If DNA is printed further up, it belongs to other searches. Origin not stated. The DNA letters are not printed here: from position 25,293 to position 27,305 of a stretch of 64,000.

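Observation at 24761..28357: Translationally coupled ABC-ATPase(N-terminal extension)/8-TM membrane protein pair followed by overlapping small-ORF/NTase pair: uncharacterised module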

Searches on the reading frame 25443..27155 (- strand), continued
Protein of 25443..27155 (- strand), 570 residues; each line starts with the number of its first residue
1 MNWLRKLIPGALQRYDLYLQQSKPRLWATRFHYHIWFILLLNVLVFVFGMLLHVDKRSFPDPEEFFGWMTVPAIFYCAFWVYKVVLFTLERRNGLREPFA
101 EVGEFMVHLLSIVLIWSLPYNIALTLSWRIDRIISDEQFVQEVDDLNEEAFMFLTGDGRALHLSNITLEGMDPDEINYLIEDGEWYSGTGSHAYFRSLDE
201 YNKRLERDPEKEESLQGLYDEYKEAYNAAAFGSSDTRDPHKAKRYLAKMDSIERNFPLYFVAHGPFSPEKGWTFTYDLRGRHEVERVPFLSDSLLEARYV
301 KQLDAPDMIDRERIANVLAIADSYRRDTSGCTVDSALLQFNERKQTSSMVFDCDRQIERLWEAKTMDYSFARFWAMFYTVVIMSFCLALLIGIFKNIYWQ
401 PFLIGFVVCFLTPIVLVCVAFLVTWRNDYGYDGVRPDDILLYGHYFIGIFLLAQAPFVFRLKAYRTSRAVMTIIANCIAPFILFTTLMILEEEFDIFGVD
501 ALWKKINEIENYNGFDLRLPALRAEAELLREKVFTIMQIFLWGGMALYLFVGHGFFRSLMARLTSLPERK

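Call 33: find_encoding_contigs(protein=P0173, flank=6000, max_places=2)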
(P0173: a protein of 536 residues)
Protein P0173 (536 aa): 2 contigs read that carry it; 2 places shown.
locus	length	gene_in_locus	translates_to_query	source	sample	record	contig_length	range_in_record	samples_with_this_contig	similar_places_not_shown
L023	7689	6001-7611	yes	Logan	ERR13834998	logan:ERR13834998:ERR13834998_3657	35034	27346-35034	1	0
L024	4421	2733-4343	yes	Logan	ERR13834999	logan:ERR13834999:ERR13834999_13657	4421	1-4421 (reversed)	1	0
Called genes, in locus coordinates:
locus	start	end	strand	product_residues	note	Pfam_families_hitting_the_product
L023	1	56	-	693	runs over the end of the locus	PF13424:TPR_12, PF14938:SNAP (weak), PF17874:TPR_MalT (weak), PF00515:TPR_1 (weak), PF13424:TPR_12, PF00515:TPR_1 (weak), PF07536:HWE_HK (weak), PF07568:HisKA_2, +5 more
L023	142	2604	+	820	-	PF13620:CarboxypepD_reg, PF13715:CarbopepD_reg_2, PF07715:Plug (weak), PF25183:OMP_b-brl_4 (faint)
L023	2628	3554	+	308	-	-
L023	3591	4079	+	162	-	PF00581:Rhodanese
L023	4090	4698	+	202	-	PF09837:DUF2064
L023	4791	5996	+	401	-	PF00005:ABC_tran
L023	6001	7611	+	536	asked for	-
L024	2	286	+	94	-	?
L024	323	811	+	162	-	PF00581:Rhodanese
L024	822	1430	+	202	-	PF09837:DUF2064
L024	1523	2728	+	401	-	PF00005:ABC_tran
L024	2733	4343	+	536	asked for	-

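Call 34: find_homologous_proteins(query=A3, max_evalue=0.00001)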
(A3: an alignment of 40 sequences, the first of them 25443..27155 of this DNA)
Query A3 (40 sequences) (570 aa, profile of the alignment): 27 proteins with E <= 0.00001 among 8000 candidates.
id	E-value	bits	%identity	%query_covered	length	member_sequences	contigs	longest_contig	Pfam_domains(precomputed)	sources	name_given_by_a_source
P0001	2.6e-131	457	100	100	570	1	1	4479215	-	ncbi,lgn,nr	ncbi:MAG: hypothetical protein IPJ76_11380 [Flavobacteriales bacterium]|nr:MAG: hypothetical protein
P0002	4.8e-128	447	87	100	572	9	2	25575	-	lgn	-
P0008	3.5e-121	424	63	100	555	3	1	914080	-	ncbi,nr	ncbi:MAG: hypothetical protein IPO17_02630 [Flavobacteriales bacterium]|nr:hypothetical protein [Fla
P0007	4.9e-120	420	64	100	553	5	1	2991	-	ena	-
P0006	1.2e-119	419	64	100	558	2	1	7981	-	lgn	-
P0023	2.2e-116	408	38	100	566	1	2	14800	-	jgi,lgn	jgi:hypothetical protein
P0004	3.5e-116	407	66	100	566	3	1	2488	-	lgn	-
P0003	3.9e-116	407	66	100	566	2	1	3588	-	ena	-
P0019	3.1e-114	401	38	100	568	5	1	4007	-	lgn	-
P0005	9.3e-114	399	65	100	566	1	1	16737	-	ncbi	ncbi:MAG: hypothetical protein ABI599_12945 [Flavobacteriales bacterium]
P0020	1.6e-112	395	39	100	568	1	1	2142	-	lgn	-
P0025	3.1e-112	394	39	100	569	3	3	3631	-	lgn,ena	-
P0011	8.9e-111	390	41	100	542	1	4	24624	-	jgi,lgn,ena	-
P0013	1.4e-110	389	42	100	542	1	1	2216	-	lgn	-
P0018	1.9e-109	385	41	100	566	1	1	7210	-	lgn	-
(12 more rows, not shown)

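Call 36: list_cluster_members(proteins=[P0078, P0084, P0097, P0102, P0104, P0117, P0125, P0134, P0141, P0048])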
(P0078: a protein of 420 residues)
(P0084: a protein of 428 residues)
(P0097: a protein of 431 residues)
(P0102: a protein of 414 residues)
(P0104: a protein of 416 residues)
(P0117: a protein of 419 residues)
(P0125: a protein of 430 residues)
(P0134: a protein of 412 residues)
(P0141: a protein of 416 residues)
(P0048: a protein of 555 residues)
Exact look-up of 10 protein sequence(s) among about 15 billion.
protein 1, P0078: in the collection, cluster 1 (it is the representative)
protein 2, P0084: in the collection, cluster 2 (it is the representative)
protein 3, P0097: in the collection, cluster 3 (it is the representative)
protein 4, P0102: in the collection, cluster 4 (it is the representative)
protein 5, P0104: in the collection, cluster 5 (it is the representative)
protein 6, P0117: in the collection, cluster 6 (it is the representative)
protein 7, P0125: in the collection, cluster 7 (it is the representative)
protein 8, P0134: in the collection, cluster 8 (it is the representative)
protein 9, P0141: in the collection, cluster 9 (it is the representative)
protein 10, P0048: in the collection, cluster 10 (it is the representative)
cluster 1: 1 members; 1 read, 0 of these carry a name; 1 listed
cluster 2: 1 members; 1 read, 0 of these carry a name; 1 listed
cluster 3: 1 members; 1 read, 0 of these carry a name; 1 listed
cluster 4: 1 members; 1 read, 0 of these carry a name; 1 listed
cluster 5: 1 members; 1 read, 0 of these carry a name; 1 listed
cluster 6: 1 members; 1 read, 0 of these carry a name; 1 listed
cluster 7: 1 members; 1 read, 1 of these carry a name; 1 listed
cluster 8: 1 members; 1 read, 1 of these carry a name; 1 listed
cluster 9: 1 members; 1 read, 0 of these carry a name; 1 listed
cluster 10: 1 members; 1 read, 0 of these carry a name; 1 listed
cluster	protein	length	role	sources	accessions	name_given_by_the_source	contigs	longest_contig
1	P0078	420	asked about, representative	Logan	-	-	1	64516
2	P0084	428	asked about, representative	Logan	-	-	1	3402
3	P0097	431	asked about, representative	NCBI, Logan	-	-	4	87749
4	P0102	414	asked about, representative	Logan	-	-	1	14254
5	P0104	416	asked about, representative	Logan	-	-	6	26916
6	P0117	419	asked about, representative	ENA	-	-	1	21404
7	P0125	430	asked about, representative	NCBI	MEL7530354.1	MAG: hypothetical protein AAFN10_03560 [Bacteroidota bacterium]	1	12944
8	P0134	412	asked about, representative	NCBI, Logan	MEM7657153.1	MAG: hypothetical protein AAF399_13550 [Bacteroidota bacterium]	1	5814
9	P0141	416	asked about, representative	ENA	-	-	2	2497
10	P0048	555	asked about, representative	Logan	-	-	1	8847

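Call 42: search_solved_structures(query=A3, max_evalue=10, show_alignments=0)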
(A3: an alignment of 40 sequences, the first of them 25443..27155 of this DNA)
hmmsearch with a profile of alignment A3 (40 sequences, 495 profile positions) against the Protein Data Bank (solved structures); distinct sequences matched with E-value up to 10: 19.
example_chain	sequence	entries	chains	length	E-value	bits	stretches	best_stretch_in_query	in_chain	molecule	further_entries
4d2i_A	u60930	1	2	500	0.075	15.4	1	221-305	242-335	HERA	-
7a0m_A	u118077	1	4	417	0.12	14.7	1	373-441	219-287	TSC1 N-terminal domain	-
7a0n_A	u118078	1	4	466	0.14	14.5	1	373-441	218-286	Uncharacterized protein,Uncharacterized protein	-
6b87_A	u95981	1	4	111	0.24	13.7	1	408-483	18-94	TMHC2_E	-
7sau_C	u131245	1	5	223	0.39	13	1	340-398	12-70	Gliding motility protein GldL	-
6l85_A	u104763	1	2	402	0.93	11.8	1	337-418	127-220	Phosphate transporter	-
3ndq_A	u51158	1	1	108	1.2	11.3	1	261-309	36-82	Transcription elongation factor A protein 1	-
6ox7_C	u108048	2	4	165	1.3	11.3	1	198-306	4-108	Phosphatidylinositol 3-kinase regulatory subunit beta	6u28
4yk2_A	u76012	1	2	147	1.4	11.2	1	185-276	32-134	Bartonella effector protein (Bep) substrate of VirB T4SS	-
7rpr_A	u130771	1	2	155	1.6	11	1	196-276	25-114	Fibronectin-binding lipoprotein FbpA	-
7p64_J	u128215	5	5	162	1.7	10.9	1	319-420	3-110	NADH-quinone oxidoreductase subunit J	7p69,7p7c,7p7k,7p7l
3l4q_C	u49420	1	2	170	1.9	10.7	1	198-306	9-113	Phosphatidylinositol 3-kinase regulatory subunit beta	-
7p61_J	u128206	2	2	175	2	10.6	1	319-420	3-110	NADH-quinone oxidoreductase subunit J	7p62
3rko_J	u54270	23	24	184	2.3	10.4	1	319-420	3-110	NADH-QUINONE OXIDOREDUCTASE SUBUNIT J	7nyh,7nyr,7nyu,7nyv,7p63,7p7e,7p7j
7oui_X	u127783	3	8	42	2.4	10.4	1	338-365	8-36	(thale cress) hypothetical protein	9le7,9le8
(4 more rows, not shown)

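Call 48: fold_search(model_id=the predicted structure, library=pdb)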
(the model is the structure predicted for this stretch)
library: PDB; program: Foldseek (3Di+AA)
matches with E <= 10: 94; with E <= 0.001: 0
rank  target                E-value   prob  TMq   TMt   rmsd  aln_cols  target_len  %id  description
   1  9b62_A                2.6e-01  0.10  0.11  0.08  34.1       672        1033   13  Human RANBP2/RAN(GTP)/RANGAP1-SUMO1/UBC9/CRM1/RAN(GTP) - composite map and model (released 2024-10-16)
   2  7mkj_L                3.3e-01  0.11  0.08  0.10  27.4       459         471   12  Cryo-EM structure of Escherichia coli RNA polymerase bound to T7A1 promoter DNA (released 2021-09-29)
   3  7sq9_A                5.5e-01  0.06  0.10  0.11  29.4       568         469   10  Cryo-EM structure of mouse temsirolimus/PI(3,5)P2-bound TRPML1 channel at 2.11 Angstrom resolution (released 2022-02-02)
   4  7sq6_A                6.5e-01  0.06  0.11  0.12  29.9       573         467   10  Cryo-EM structure of mouse agonist ML-SA1-bound TRPML1 channel at 2.32 Angstrom resolution (released 2022-02-02)
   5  9hl6_A                8.0e-01  0.06  0.11  0.13  28.1       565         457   10  TRPML1 in complex with compound 4a (released 2025-06-04)
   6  8ul9_A                1.1e+00  0.08  0.10  0.13  27.3       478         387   10  Cholinephosphotransferase in complex with diacylglycerol (released 2024-10-23)
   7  8b37_B                1.3e+00  0.09  0.14  0.13  29.7       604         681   10  Crystal structure of Pyrobaculum aerophilum potassium-independent proton pumping membrane integral pyrophosphatase in  (released 2024-01-17)
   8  7sq7_A                1.4e+00  0.06  0.07  0.08  24.7       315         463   13  Cryo-EM structure of mouse PI(3,5)P2-bound TRPML1 channel at 2.41 Angstrom resolution (released 2022-02-02)
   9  8rbz_d                1.5e+00  0.03  0.08  0.07  31.7       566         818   11  Structure of Integrator-PP2A-SOSS-CTD post-termination complex (released 2024-02-07)
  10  4k5y_A                1.7e+00  0.06  0.11  0.14  18.5       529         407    9  Crystal structure of human corticotropin-releasing factor receptor 1 (CRF1R) in complex with the antagonist CP-376395 (released 2013-07-17)
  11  6c6k_B                1.8e+00  0.03  0.08  0.09  30.4       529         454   12  Structural basis for preferential recognition of cap 0 RNA by a human IFIT1-IFIT3 protein complex (released 2018-04-04)
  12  3nc1_A                1.9e+00  0.03  0.09  0.06  34.6       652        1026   11  Crystal structure of the CRM1-RanGTP complex (released 2010-10-27)
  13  7b51_A                2.1e+00  0.03  0.09  0.06  33.3       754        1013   10  Crystal structure of human CRM1 covalently modified by 2-mercaptoethanol at Cys528 (released 2021-03-10)
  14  5ufk                  2.3e+00  0.04  0.07  0.13  29.0       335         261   12  Structure of the effector protein SidK (lpg0968) from Legionella pneumophila (released 2017-05-10)
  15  5mjy_B                2.4e+00  0.06  0.10  0.14  27.1       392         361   10  Crystal structure of the His Domain Protein Tyrosine Phosphatase (HD-PTP/PTPN23) Bro1 domain (SARA complex structure) (released 2017-08-16)
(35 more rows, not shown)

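Call 49: find_encoding_contigs(protein=P0002, flank=6000, max_places=2)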
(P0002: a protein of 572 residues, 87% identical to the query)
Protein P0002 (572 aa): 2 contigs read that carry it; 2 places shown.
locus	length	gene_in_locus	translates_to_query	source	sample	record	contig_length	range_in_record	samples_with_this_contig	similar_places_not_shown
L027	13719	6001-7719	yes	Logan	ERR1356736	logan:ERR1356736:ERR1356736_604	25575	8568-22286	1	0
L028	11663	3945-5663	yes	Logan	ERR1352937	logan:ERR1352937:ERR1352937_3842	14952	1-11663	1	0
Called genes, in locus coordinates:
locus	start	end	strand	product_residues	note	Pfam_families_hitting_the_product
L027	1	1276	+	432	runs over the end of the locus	PF03721:UDPG_MGDP_dh_N, PF00984:UDPG_MGDP_dh, PF03720:UDPG_MGDP_dh_C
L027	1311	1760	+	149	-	-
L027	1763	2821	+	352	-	PF00106:adh_short (faint), PF01073:3Beta_HSD, PF01370:Epimerase, PF02719:Polysacc_synt_2, PF04321:RmlD_sub_bind, PF16363:GDP_Man_Dehyd, PF07993:NAD_binding_4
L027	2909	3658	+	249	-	PF19567:CpsB_CapC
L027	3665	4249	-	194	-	PF05724:TPMT, PF08241:Methyltransf_11, PF08242:Methyltransf_12 (weak), PF13649:Methyltransf_25 (weak)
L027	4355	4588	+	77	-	-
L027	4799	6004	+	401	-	PF00005:ABC_tran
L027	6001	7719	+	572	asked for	-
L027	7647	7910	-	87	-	-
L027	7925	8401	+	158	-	PF19502:DUF6036 (weak), PF08843:AbiEii (weak)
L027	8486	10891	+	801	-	PF00580:UvrD-helicase, PF01443:Viral_helicase1 (faint), PF13245:AAA_19, PF13604:AAA_30 (faint), PF13361:UvrD_C, PF13538:UvrD_C_2, PF21196:PcrA_UvrD_tudor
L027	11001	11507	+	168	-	-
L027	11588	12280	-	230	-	-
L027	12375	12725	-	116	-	-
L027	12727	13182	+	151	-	PF22769:DCD, PF00692:dUTPase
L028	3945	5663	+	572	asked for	-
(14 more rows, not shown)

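Call 67: find_encoding_contigs(protein=P0078, flank=5000, max_places=1)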
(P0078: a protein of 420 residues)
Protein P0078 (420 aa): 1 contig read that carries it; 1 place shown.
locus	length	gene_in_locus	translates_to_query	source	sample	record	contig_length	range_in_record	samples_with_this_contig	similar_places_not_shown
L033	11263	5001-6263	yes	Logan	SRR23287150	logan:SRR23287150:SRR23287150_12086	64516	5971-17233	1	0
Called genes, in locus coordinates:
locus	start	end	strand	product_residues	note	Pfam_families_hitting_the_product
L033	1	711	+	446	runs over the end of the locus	PF25919:BSH_CusB (faint), PF25917:BSH_RND, PF25973:BSH_CzcB (weak), PF25990:Beta-barrel_YknX, PF25989:YknX_C (weak)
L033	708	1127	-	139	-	PF01042:Ribonuc_L-PSP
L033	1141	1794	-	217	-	PF00697:PRAI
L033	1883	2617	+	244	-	PF12679:ABC2_membrane_2, PF12698:ABC2_membrane_3, PF13346:ABC2_membrane_5 (weak)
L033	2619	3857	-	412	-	PF00578:AhpC-TSA, PF08534:Redoxin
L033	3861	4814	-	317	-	PF01259:SAICAR_synt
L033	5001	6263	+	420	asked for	-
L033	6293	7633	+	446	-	-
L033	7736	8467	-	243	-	PF00849:PseudoU_synth_2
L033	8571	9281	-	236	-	PF01863:YgjP-like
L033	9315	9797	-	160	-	PF00188:CAP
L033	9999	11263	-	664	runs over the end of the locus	PF01807:Zn_ribbon_DnaG, PF10410:DnaB_bind (faint), PF08275:DNAG_N, PF01751:Toprim, PF13155:Toprim_2, PF13362:Toprim_3 (weak), PF13662:Toprim_4, PF28534:DUF8430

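Call 68: find_encoding_contigs(protein=P0097, flank=5000, max_places=1)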
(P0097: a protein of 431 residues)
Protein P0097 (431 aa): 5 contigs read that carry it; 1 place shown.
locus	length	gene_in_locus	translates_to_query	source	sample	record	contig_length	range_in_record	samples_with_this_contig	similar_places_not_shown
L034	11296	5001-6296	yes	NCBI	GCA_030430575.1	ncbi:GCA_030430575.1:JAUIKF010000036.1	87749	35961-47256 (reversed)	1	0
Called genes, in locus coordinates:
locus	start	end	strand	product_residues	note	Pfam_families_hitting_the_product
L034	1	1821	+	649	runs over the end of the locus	PF01551:Peptidase_M23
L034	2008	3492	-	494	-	PF00089:Trypsin, PF13365:Trypsin_2, PF00595:PDZ, PF13180:PDZ_2, PF17820:PDZ_6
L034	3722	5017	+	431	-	PF00005:ABC_tran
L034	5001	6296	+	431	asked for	-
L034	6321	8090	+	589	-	PF07244:POTRA (weak), PF01103:Omp85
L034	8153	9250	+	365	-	-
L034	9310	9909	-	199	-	PF12099:DUF3575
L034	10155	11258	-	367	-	-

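Call 69: find_encoding_contigs(protein=P0040, flank=5000, max_places=1)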
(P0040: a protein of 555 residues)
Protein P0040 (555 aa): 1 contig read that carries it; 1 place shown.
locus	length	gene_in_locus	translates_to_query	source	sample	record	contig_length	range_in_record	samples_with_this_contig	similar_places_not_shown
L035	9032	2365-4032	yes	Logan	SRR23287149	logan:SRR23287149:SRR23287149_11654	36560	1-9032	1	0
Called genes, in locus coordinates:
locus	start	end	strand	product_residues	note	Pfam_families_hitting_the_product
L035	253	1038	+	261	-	-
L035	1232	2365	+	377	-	PF00005:ABC_tran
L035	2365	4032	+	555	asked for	-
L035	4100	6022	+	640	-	-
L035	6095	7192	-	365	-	PF00072:Response_reg, PF00512:HisKA, PF02518:HATPase_c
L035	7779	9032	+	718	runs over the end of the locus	PF13573:SprB, PF13585:CHU_C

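Call 70: search_protein_families(library=pfam, proteins=[L035:4100-6022:+, L033:6293-7633:+, L022:9183-10328:+, L034:8153-9250:+, L022:7300-9180:+, L035:253-1038:+], max_evalue=0.01)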
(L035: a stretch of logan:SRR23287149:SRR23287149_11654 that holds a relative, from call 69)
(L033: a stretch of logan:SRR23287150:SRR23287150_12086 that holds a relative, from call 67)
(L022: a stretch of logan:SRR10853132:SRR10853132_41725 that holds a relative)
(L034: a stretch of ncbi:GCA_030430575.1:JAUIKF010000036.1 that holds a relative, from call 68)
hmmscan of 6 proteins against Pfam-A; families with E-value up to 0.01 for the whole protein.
L035:4100-6022:+ (640 aa): 0 families

L033:6293-7633:+ (446 aa): 0 families

L022:9183-10328:+ (381 aa): 1 family
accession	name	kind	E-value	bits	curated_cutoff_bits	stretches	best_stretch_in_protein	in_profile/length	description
PF08271.17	Zn_Ribbon_TF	-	0.0091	16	29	1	9-32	2-25/43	TFIIB zinc-binding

L034:8153-9250:+ (365 aa): 11 families
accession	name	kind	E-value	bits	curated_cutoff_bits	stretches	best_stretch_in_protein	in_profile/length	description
PF14354.12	Lar_restr_allev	-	3.1e-06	27.8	28.6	0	93-110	5-22/58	Restriction alleviation protein Lar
PF08271.17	Zn_Ribbon_TF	-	5.5e-05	23.1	29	1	13-38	2-27/43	TFIIB zinc-binding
PF13248.11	Zn_ribbon_3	-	0.00053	19.8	27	0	12-38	3-24/26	zinc-ribbon domain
PF23451.1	Zn_ribbon_PaaD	-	0.00077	19.5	27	0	86-107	9-30/53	PaaD zinc beta ribbon domain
PF01155.25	HypA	-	0.00079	19.9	28.9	0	73-103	70-98/112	Hydrogenase/urease nickel incorporation, metallochaperone, hypA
PF01667.23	Ribosomal_S27e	-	0.0012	19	24.5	1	6-39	2-35/55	Ribosomal protein S27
PF14319.11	Zn_Tnp_IS91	-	0.0036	17.7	26.3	0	8-40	35-66/90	Transposase zinc-binding domain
PF25206.1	DUF7836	-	0.0036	17.6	26.7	0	63-84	20-41/59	Domain of unknown function (DUF7836)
PF12760.12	Zn_ribbon_IS1595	-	0.0052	17.1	25.4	0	13-39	20-46/46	Transposase zinc-ribbon domain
PF09723.15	Zn_ribbon_8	-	0.0066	16.9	34.4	0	74-102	6-37/41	Zinc ribbon domain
PF08274.17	Zn_Ribbon_YjdM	-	0.0077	16.7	30.8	1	13-38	4-27/30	PhnA Zinc-Ribbon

L022:7300-9180:+ (626 aa): 3 families
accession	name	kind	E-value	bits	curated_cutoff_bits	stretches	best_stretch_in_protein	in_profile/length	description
PF01103.29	Omp85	-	1.8e-07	31.4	24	1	337-604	11-305/325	Omp85 superfamily domain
PF03865.19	ShlB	-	0.00013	22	22.7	1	444-538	166-255/311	Haemolysin secretion/activation protein ShlB/FhaC/HecB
PF07244.20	POTRA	-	0.0012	19.9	21.3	0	221-271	1-56/79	Surface antigen variable number repeat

L035:253-1038:+ (261 aa): 0 families

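Call 89: search_protein_families(library=ncbifam, alignment_id=A3, max_evalue=0.01)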
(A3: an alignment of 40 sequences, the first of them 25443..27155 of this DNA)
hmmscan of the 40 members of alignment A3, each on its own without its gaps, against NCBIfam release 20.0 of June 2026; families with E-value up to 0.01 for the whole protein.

A. member 1, window:25443-27155:- (570 aa): 0 families

B. families by the number of members that match (of 40 scanned): 4 families
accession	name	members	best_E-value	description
TIGR03920.1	T7SS_EccD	1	0.0038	type VII secretion integral membrane protein EccD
NF040988.1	MamL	1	0.0077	magnetosome protein MamL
TIGR00764.1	lon_rel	1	0.0078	ATP-dependent protease LonB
NF010482.0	PRK13907.1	1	0.0099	ribonuclease H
